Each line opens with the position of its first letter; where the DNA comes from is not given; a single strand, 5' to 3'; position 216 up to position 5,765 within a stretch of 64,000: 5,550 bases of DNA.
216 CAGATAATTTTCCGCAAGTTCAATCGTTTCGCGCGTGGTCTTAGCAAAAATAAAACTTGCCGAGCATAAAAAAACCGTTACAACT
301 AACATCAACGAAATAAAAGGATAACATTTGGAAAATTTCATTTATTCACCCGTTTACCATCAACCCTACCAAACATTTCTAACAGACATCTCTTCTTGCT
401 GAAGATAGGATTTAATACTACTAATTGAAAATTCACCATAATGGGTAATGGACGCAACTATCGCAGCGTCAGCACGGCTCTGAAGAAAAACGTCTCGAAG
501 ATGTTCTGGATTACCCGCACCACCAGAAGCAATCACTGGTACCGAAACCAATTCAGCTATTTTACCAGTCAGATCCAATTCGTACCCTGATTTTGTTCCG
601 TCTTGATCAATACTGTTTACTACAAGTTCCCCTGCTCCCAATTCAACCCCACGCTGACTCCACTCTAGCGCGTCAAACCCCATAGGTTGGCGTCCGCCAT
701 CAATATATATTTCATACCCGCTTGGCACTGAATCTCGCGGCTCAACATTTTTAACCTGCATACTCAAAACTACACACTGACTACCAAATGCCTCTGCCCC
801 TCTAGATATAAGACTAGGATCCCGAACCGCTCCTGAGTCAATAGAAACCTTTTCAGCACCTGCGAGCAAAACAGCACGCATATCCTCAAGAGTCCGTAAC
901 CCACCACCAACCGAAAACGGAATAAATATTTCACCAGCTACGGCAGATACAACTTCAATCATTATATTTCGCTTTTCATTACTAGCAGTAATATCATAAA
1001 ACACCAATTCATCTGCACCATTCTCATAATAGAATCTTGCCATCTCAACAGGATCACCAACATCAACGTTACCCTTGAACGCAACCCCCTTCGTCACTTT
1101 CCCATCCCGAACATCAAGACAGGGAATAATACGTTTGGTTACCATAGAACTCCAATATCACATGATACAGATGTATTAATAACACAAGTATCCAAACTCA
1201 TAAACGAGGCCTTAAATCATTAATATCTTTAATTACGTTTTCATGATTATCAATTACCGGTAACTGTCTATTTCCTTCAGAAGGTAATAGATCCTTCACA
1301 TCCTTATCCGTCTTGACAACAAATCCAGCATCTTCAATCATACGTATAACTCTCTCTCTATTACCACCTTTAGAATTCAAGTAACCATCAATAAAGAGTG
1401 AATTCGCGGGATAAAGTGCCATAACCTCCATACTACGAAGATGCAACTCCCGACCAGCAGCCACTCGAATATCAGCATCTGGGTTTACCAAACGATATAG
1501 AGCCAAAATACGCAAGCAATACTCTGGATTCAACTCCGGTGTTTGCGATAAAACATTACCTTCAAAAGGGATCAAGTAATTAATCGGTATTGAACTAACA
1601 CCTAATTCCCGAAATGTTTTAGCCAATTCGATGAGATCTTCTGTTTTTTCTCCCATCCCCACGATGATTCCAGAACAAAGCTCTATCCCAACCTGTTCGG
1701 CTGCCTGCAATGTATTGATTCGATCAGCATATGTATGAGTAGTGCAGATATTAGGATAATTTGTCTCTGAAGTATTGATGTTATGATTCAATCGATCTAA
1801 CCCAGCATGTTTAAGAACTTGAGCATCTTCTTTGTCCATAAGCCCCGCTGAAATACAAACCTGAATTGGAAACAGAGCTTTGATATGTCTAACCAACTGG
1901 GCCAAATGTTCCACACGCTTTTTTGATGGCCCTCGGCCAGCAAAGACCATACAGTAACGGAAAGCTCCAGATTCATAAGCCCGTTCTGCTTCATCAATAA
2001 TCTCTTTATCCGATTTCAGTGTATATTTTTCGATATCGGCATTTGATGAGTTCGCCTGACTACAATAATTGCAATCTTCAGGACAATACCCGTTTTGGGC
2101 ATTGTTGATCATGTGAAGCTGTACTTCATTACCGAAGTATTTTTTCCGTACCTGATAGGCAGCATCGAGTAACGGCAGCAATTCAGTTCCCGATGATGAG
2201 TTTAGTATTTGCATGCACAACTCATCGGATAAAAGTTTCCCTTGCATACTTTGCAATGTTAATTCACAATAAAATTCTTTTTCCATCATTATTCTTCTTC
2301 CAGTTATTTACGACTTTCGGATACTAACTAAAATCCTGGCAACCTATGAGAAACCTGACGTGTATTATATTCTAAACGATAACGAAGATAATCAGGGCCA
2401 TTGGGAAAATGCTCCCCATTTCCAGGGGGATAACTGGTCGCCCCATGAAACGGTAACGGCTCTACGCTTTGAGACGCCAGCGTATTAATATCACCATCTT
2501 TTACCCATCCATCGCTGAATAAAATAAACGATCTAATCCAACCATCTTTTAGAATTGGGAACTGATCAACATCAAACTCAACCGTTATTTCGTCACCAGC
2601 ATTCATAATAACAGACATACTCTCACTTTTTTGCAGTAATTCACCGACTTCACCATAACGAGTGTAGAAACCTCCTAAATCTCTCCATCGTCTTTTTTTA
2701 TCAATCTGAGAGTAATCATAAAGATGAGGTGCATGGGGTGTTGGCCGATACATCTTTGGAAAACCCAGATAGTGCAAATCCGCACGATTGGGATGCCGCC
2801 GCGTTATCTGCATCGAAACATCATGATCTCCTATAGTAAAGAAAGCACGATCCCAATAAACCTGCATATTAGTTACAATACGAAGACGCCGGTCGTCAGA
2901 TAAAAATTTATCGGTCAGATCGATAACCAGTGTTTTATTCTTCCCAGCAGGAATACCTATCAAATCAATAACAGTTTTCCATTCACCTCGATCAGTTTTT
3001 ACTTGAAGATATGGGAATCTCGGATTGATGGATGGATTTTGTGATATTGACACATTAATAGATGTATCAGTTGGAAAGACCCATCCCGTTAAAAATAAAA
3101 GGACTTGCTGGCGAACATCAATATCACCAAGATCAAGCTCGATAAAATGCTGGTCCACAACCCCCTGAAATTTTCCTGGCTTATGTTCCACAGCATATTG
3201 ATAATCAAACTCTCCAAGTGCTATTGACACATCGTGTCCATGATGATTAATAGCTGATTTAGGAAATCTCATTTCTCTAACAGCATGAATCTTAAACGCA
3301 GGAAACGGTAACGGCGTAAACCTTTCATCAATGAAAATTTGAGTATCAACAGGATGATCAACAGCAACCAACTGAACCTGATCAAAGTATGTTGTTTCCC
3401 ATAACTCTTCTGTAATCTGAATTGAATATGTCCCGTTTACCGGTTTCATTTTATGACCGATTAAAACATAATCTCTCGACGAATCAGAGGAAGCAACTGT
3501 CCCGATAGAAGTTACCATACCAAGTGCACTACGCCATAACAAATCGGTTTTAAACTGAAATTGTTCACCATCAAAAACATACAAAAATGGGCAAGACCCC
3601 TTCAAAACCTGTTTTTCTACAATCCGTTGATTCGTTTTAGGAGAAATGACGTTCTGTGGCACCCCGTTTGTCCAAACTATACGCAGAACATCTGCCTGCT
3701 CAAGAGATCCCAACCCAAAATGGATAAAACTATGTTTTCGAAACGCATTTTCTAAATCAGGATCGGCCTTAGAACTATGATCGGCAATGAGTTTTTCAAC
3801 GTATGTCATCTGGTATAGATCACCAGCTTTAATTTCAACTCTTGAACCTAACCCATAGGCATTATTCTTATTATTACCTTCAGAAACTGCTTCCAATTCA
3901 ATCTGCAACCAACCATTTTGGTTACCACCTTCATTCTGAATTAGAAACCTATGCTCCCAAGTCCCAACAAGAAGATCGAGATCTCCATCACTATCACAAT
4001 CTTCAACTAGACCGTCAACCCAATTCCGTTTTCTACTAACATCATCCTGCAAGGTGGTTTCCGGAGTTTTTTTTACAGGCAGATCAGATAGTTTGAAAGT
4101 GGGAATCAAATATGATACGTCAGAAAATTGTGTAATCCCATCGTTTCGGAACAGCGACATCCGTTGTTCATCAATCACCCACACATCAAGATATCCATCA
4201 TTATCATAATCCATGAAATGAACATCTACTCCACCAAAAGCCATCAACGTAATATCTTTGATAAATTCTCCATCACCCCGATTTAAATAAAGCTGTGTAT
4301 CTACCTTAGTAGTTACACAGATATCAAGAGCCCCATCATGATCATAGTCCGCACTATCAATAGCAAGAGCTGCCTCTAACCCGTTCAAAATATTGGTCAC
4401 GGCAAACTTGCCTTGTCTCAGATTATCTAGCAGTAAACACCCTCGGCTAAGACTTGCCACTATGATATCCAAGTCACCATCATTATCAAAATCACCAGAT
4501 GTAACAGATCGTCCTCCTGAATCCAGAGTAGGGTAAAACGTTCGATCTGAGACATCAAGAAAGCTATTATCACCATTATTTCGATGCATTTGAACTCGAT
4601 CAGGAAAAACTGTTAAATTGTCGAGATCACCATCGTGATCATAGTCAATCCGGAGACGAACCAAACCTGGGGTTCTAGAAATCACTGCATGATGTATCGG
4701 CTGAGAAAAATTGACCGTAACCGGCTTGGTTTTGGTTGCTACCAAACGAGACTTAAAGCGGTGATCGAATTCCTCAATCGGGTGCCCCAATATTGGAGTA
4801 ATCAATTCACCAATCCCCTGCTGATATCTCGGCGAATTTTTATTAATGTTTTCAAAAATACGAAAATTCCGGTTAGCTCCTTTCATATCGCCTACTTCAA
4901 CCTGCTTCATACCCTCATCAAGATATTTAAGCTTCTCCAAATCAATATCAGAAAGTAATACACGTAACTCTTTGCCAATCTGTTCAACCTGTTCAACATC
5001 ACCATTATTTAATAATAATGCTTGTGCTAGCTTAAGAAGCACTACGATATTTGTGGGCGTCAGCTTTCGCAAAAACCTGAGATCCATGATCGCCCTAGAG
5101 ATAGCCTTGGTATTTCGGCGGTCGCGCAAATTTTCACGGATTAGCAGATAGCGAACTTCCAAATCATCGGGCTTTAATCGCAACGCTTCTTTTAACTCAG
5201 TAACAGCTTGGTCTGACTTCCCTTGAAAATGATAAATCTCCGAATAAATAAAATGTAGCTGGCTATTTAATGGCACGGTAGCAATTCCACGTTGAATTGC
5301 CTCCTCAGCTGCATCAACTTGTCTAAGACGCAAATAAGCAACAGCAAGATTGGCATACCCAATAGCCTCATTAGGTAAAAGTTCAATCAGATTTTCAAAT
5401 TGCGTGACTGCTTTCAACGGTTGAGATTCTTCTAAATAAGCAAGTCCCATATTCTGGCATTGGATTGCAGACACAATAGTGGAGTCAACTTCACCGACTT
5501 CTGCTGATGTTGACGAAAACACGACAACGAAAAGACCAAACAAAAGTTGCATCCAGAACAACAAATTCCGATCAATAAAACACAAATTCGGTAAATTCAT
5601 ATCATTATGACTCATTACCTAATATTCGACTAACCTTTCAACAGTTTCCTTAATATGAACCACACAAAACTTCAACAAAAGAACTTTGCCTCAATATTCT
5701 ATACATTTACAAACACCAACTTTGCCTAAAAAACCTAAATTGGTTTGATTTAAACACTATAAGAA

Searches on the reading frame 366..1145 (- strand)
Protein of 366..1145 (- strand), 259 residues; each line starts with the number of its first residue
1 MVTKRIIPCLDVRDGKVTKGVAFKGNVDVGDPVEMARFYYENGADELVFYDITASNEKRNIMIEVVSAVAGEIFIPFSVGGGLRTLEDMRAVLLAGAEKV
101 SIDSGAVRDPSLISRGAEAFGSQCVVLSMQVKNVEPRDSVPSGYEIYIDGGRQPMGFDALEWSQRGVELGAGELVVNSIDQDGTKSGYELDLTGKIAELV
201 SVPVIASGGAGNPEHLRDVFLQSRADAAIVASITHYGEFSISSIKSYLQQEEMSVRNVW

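Call 34: search_protein_families(library=pfam, proteins=[window:366-1145:-], max_evalue=0.0001)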
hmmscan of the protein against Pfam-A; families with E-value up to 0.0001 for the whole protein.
window:366-1145:- (259 aa): 2 families
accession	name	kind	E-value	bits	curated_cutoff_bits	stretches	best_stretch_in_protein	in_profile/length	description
PF00977.27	His_biosynth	-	2.3e-75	253.4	23.6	1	5-239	1-227/228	Histidine biosynthesis protein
PF03060.21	NMO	-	3.5e-05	23.8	28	0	59-102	182-221/331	Nitronate monooxygenase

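Call 42: find_encoding_contigs(protein=window:366-1145:-, max_places=3, flank=10000)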
Protein window:366-1145:- (259 aa): 15 contigs read that carry it; 3 places shown.
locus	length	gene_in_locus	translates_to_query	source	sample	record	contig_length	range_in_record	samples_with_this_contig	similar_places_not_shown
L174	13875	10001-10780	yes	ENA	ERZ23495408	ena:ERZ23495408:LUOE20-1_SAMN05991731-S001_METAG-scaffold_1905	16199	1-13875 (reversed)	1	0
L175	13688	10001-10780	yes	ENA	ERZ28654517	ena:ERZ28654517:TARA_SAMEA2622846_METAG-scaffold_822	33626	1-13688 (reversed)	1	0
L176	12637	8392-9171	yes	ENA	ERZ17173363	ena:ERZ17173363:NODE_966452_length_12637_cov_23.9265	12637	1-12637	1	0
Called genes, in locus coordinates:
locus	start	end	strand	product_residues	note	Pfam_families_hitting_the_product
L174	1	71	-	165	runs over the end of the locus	PF02107:FlgH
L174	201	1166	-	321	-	PF13144:ChapFlgA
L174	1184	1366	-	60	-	PF06429:Flg_bbr_C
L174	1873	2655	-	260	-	PF00460:Flg_bb_rod (weak), PF22692:LlgE_F_G_D1, PF06429:Flg_bbr_C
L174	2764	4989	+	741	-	-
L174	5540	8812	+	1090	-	PF00515:TPR_1 (faint), PF07719:TPR_2 (faint), PF13181:TPR_8 (faint), PF13414:TPR_11 (faint), PF13428:TPR_14 (faint), PF13431:TPR_17 (faint), PF13517:FG-GAP_3, PF07593:UnbV_ASPIC (weak), +3 more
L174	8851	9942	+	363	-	PF04055:Radical_SAM, PF06968:BATS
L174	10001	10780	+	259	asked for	PF00977:His_biosynth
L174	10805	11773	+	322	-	PF07678:TED_complement (faint), PF13249:SQHop_cyclase_N (weak), PF13243:SQHop_cyclase_C, PF13249:SQHop_cyclase_N (weak), PF00432:Prenyltrans (weak)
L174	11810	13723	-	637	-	PF20581:DUF6785, PF20580:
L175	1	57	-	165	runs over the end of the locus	PF02107:FlgH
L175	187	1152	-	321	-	PF08666:SAF (faint), PF13144:ChapFlgA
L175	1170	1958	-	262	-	PF00460:Flg_bb_rod, PF22692:LlgE_F_G_D1, PF06429:Flg_bbr_C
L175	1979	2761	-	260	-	PF00460:Flg_bb_rod (weak), PF22692:LlgE_F_G_D1, PF06429:Flg_bbr_C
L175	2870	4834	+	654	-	PF13414:TPR_11, PF13424:TPR_12, PF13414:TPR_11, PF14559:TPR_19, PF00515:TPR_1, PF13414:TPR_11, PF00515:TPR_1, PF07719:TPR_2, +29 more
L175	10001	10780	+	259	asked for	PF00977:His_biosynth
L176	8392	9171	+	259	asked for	PF00977:His_biosynth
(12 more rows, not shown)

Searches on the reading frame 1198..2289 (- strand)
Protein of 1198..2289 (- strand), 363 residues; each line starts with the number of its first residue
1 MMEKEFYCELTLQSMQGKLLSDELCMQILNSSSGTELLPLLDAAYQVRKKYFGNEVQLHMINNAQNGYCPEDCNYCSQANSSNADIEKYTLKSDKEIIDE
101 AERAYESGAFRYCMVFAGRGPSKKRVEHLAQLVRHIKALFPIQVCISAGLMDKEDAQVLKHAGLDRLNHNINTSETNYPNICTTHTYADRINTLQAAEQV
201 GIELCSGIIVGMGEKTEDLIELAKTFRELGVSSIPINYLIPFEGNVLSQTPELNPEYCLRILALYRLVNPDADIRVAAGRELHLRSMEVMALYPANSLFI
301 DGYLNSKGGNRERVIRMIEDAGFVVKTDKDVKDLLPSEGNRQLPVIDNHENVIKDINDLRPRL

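Call 34: search_protein_families(library=pfam, proteins=[window:1198-2289:-], max_evalue=0.0001)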
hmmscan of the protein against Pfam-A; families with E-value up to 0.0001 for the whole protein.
window:1198-2289:- (363 aa): 2 families
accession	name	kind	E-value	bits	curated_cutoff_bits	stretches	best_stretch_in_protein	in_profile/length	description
PF04055.27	Radical_SAM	-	1.2e-22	81.3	29.5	1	68-224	6-164/166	Radical SAM superfamily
PF06968.18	BATS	-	5.2e-20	71.9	22.2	1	235-323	1-87/88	Biotin and Thiamin Synthesis associated domain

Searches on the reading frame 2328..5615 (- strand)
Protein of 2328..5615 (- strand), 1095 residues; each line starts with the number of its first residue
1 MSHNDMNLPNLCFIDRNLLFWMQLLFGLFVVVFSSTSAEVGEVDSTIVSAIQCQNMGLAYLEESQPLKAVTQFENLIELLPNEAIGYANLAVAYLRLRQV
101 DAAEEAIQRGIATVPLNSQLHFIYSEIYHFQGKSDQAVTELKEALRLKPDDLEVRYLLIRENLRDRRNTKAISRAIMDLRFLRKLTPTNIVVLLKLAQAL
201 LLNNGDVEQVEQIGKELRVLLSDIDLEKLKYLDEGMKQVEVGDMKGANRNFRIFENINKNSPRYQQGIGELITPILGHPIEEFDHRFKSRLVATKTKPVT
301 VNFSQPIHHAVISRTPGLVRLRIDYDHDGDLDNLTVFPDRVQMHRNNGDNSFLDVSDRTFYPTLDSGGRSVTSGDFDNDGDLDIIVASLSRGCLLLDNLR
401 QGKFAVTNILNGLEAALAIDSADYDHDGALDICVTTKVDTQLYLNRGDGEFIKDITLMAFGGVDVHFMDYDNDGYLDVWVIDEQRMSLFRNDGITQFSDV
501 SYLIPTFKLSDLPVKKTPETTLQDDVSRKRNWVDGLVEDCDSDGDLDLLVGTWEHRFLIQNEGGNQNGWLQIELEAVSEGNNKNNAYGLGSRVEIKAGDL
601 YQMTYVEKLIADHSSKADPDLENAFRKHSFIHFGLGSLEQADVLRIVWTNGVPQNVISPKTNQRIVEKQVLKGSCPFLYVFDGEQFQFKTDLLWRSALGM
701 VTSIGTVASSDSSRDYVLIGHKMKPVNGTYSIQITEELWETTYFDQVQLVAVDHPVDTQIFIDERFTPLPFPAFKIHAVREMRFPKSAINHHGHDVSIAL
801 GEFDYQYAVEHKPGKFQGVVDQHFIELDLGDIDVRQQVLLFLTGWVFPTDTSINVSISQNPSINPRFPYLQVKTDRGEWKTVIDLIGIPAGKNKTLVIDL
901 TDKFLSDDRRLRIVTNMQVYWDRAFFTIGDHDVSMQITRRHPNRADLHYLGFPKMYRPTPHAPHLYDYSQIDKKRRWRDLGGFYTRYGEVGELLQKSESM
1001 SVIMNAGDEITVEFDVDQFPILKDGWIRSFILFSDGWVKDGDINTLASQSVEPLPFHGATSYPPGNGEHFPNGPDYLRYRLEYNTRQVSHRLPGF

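Call 34: search_protein_families(library=pfam, proteins=[window:2328-5615:-], max_evalue=0.0001)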
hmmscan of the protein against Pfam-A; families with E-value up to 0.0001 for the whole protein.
window:2328-5615:- (1095 aa): 11 families
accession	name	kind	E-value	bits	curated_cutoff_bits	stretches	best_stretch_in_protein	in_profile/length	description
PF13517.12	FG-GAP_3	-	2.7e-21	76.4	26.9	2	324-386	1-61/61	FG-GAP-like repeat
PF14559.12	TPR_19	-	3.8e-11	43.6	25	0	61-121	2-62/68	Tetratricopeptide repeat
PF13431.12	TPR_17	-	7.4e-11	41.9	24.4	0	73-105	2-34/34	Tetratricopeptide repeat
PF07719.23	TPR_2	-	8.2e-10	38.5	27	0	120-151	3-34/34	Tetratricopeptide repeat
PF13414.12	TPR_11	-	1.4e-09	38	26.8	0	127-158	3-34/42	TPR repeat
PF13432.12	TPR_16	-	2.1e-09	38.1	32.7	0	56-113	3-60/65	Tetratricopeptide repeat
PF13428.12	TPR_14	-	3.7e-08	33.7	23.5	0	120-160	3-43/44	Tetratricopeptide repeat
PF13181.12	TPR_8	-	5.6e-08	32.8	25.7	0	120-151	3-34/34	Tetratricopeptide repeat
PF00515.34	TPR_1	-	7e-08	32.4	27.8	0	84-111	1-28/34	Tetratricopeptide repeat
PF23914.1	TPR_CcmH_CycH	-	2.2e-06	28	42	0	81-173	47-142/158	Cytochrome c-type biogenesis protein H TPR domain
PF07593.17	UnbV_ASPIC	-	1.8e-05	25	23.4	1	631-665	33-67/68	ASPIC and UnbV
